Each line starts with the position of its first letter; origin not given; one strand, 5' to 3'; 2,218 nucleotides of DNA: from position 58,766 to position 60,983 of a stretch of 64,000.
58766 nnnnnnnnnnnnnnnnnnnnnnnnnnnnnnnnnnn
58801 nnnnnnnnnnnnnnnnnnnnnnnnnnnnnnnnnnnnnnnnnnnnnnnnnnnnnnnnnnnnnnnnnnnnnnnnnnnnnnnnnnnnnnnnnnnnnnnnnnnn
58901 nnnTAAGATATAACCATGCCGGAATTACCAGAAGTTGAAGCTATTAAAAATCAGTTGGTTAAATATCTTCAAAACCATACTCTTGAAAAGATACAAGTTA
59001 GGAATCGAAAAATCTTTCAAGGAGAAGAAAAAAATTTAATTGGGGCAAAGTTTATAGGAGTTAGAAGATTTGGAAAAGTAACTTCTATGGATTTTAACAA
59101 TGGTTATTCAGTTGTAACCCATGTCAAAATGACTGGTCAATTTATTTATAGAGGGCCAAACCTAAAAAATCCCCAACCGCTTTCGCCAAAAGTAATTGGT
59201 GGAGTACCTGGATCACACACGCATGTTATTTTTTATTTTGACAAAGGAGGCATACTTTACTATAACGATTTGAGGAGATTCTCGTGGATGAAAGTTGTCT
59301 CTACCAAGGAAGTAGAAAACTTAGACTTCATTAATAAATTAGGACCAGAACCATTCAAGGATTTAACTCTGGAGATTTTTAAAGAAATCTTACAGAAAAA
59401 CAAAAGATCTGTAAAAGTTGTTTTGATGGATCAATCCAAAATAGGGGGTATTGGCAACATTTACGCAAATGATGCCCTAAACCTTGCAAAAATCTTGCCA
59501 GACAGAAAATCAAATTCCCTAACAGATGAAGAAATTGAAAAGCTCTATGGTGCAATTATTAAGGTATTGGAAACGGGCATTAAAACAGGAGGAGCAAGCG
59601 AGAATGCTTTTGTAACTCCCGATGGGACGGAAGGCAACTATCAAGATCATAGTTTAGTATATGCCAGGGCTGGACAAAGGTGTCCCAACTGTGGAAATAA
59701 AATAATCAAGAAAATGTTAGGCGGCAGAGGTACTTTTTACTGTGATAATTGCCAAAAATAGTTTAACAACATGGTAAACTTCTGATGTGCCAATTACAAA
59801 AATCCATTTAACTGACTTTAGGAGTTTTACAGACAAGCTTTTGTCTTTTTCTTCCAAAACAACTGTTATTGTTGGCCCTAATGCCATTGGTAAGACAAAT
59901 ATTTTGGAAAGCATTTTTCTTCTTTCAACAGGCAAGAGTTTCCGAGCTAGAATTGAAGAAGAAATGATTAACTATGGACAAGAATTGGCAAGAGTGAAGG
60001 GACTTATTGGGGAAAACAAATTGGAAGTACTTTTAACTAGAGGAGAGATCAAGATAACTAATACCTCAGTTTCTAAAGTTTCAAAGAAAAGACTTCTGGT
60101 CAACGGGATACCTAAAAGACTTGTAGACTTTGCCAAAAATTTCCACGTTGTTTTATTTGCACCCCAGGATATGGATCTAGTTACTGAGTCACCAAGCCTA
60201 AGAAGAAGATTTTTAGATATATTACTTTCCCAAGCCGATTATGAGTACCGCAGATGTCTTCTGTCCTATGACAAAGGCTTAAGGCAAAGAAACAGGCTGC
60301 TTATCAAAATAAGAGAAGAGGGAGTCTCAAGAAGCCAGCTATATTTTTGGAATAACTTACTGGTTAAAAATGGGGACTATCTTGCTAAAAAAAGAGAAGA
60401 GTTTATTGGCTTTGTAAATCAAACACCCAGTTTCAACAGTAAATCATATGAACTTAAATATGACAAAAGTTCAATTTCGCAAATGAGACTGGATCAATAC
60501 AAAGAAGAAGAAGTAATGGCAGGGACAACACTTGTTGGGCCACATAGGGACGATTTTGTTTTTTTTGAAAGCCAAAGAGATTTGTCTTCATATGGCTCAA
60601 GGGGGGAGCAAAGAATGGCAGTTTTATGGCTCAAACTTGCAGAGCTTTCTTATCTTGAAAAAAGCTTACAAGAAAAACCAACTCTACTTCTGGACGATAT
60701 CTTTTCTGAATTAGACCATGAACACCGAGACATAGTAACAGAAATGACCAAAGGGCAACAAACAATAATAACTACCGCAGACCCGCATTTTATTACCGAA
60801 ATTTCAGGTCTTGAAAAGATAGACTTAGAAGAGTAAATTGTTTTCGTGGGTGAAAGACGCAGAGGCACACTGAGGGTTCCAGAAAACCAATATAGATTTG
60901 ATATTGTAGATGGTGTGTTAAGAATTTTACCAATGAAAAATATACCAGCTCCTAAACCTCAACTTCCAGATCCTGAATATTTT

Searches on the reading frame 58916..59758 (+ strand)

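Call 62: search_protein_families(library=pfam, proteins=[window:58916-59758:+], max_evalue=0.00001)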
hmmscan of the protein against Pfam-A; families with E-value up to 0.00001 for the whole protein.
window:58916-59758:+ (281 aa): 3 families
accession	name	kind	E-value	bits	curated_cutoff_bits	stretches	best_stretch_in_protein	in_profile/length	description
PF06831.19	H2TH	-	1.7e-23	82.8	34.7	1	142-228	1-88/93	Formamidopyrimidine-DNA glycosylase H2TH domain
PF01149.29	Fapy_DNA_glyco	-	2.9e-23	83.2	25.5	1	1-124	1-116/117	Formamidopyrimidine-DNA glycosylase N-terminal domain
PF06827.20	zf-FPG_IleRS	-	3.1e-08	33.7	21.3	1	253-281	1-29/30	Zinc finger found in FPG and IleRS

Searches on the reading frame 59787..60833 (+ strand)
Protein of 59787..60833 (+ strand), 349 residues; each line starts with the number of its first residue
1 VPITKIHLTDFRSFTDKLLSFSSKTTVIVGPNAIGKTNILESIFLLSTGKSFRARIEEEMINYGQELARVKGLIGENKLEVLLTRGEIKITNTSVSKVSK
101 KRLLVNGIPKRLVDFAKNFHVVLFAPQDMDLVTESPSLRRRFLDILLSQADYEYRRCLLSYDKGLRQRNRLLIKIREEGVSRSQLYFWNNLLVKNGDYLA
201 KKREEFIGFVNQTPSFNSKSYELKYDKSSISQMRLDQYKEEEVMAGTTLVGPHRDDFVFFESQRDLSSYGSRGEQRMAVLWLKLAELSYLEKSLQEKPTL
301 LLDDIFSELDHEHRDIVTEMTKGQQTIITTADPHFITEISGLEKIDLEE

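Call 62: search_protein_families(library=pfam, proteins=[window:59787-60833:+], max_evalue=0.00001)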
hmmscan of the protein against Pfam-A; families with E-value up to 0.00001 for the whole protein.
window:59787-60833:+ (349 aa): 4 families
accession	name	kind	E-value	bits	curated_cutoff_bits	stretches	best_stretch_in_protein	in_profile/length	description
PF02463.25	SMC_N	-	3.3e-23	82.7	40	1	3-342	2-208/220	RecF/RecN/SMC N terminal domain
PF13175.12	AAA_15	-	1.5e-13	51.6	32.1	1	1-322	1-266/374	AAA ATPase domain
PF13476.12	AAA_23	-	1.8e-08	35.7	27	1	5-97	1-84/201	AAA domain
PF13304.12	AAA_21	-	8.7e-07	29.7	27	0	26-47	2-23/304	AAA domain, putative AbiEii toxin, Type IV TA system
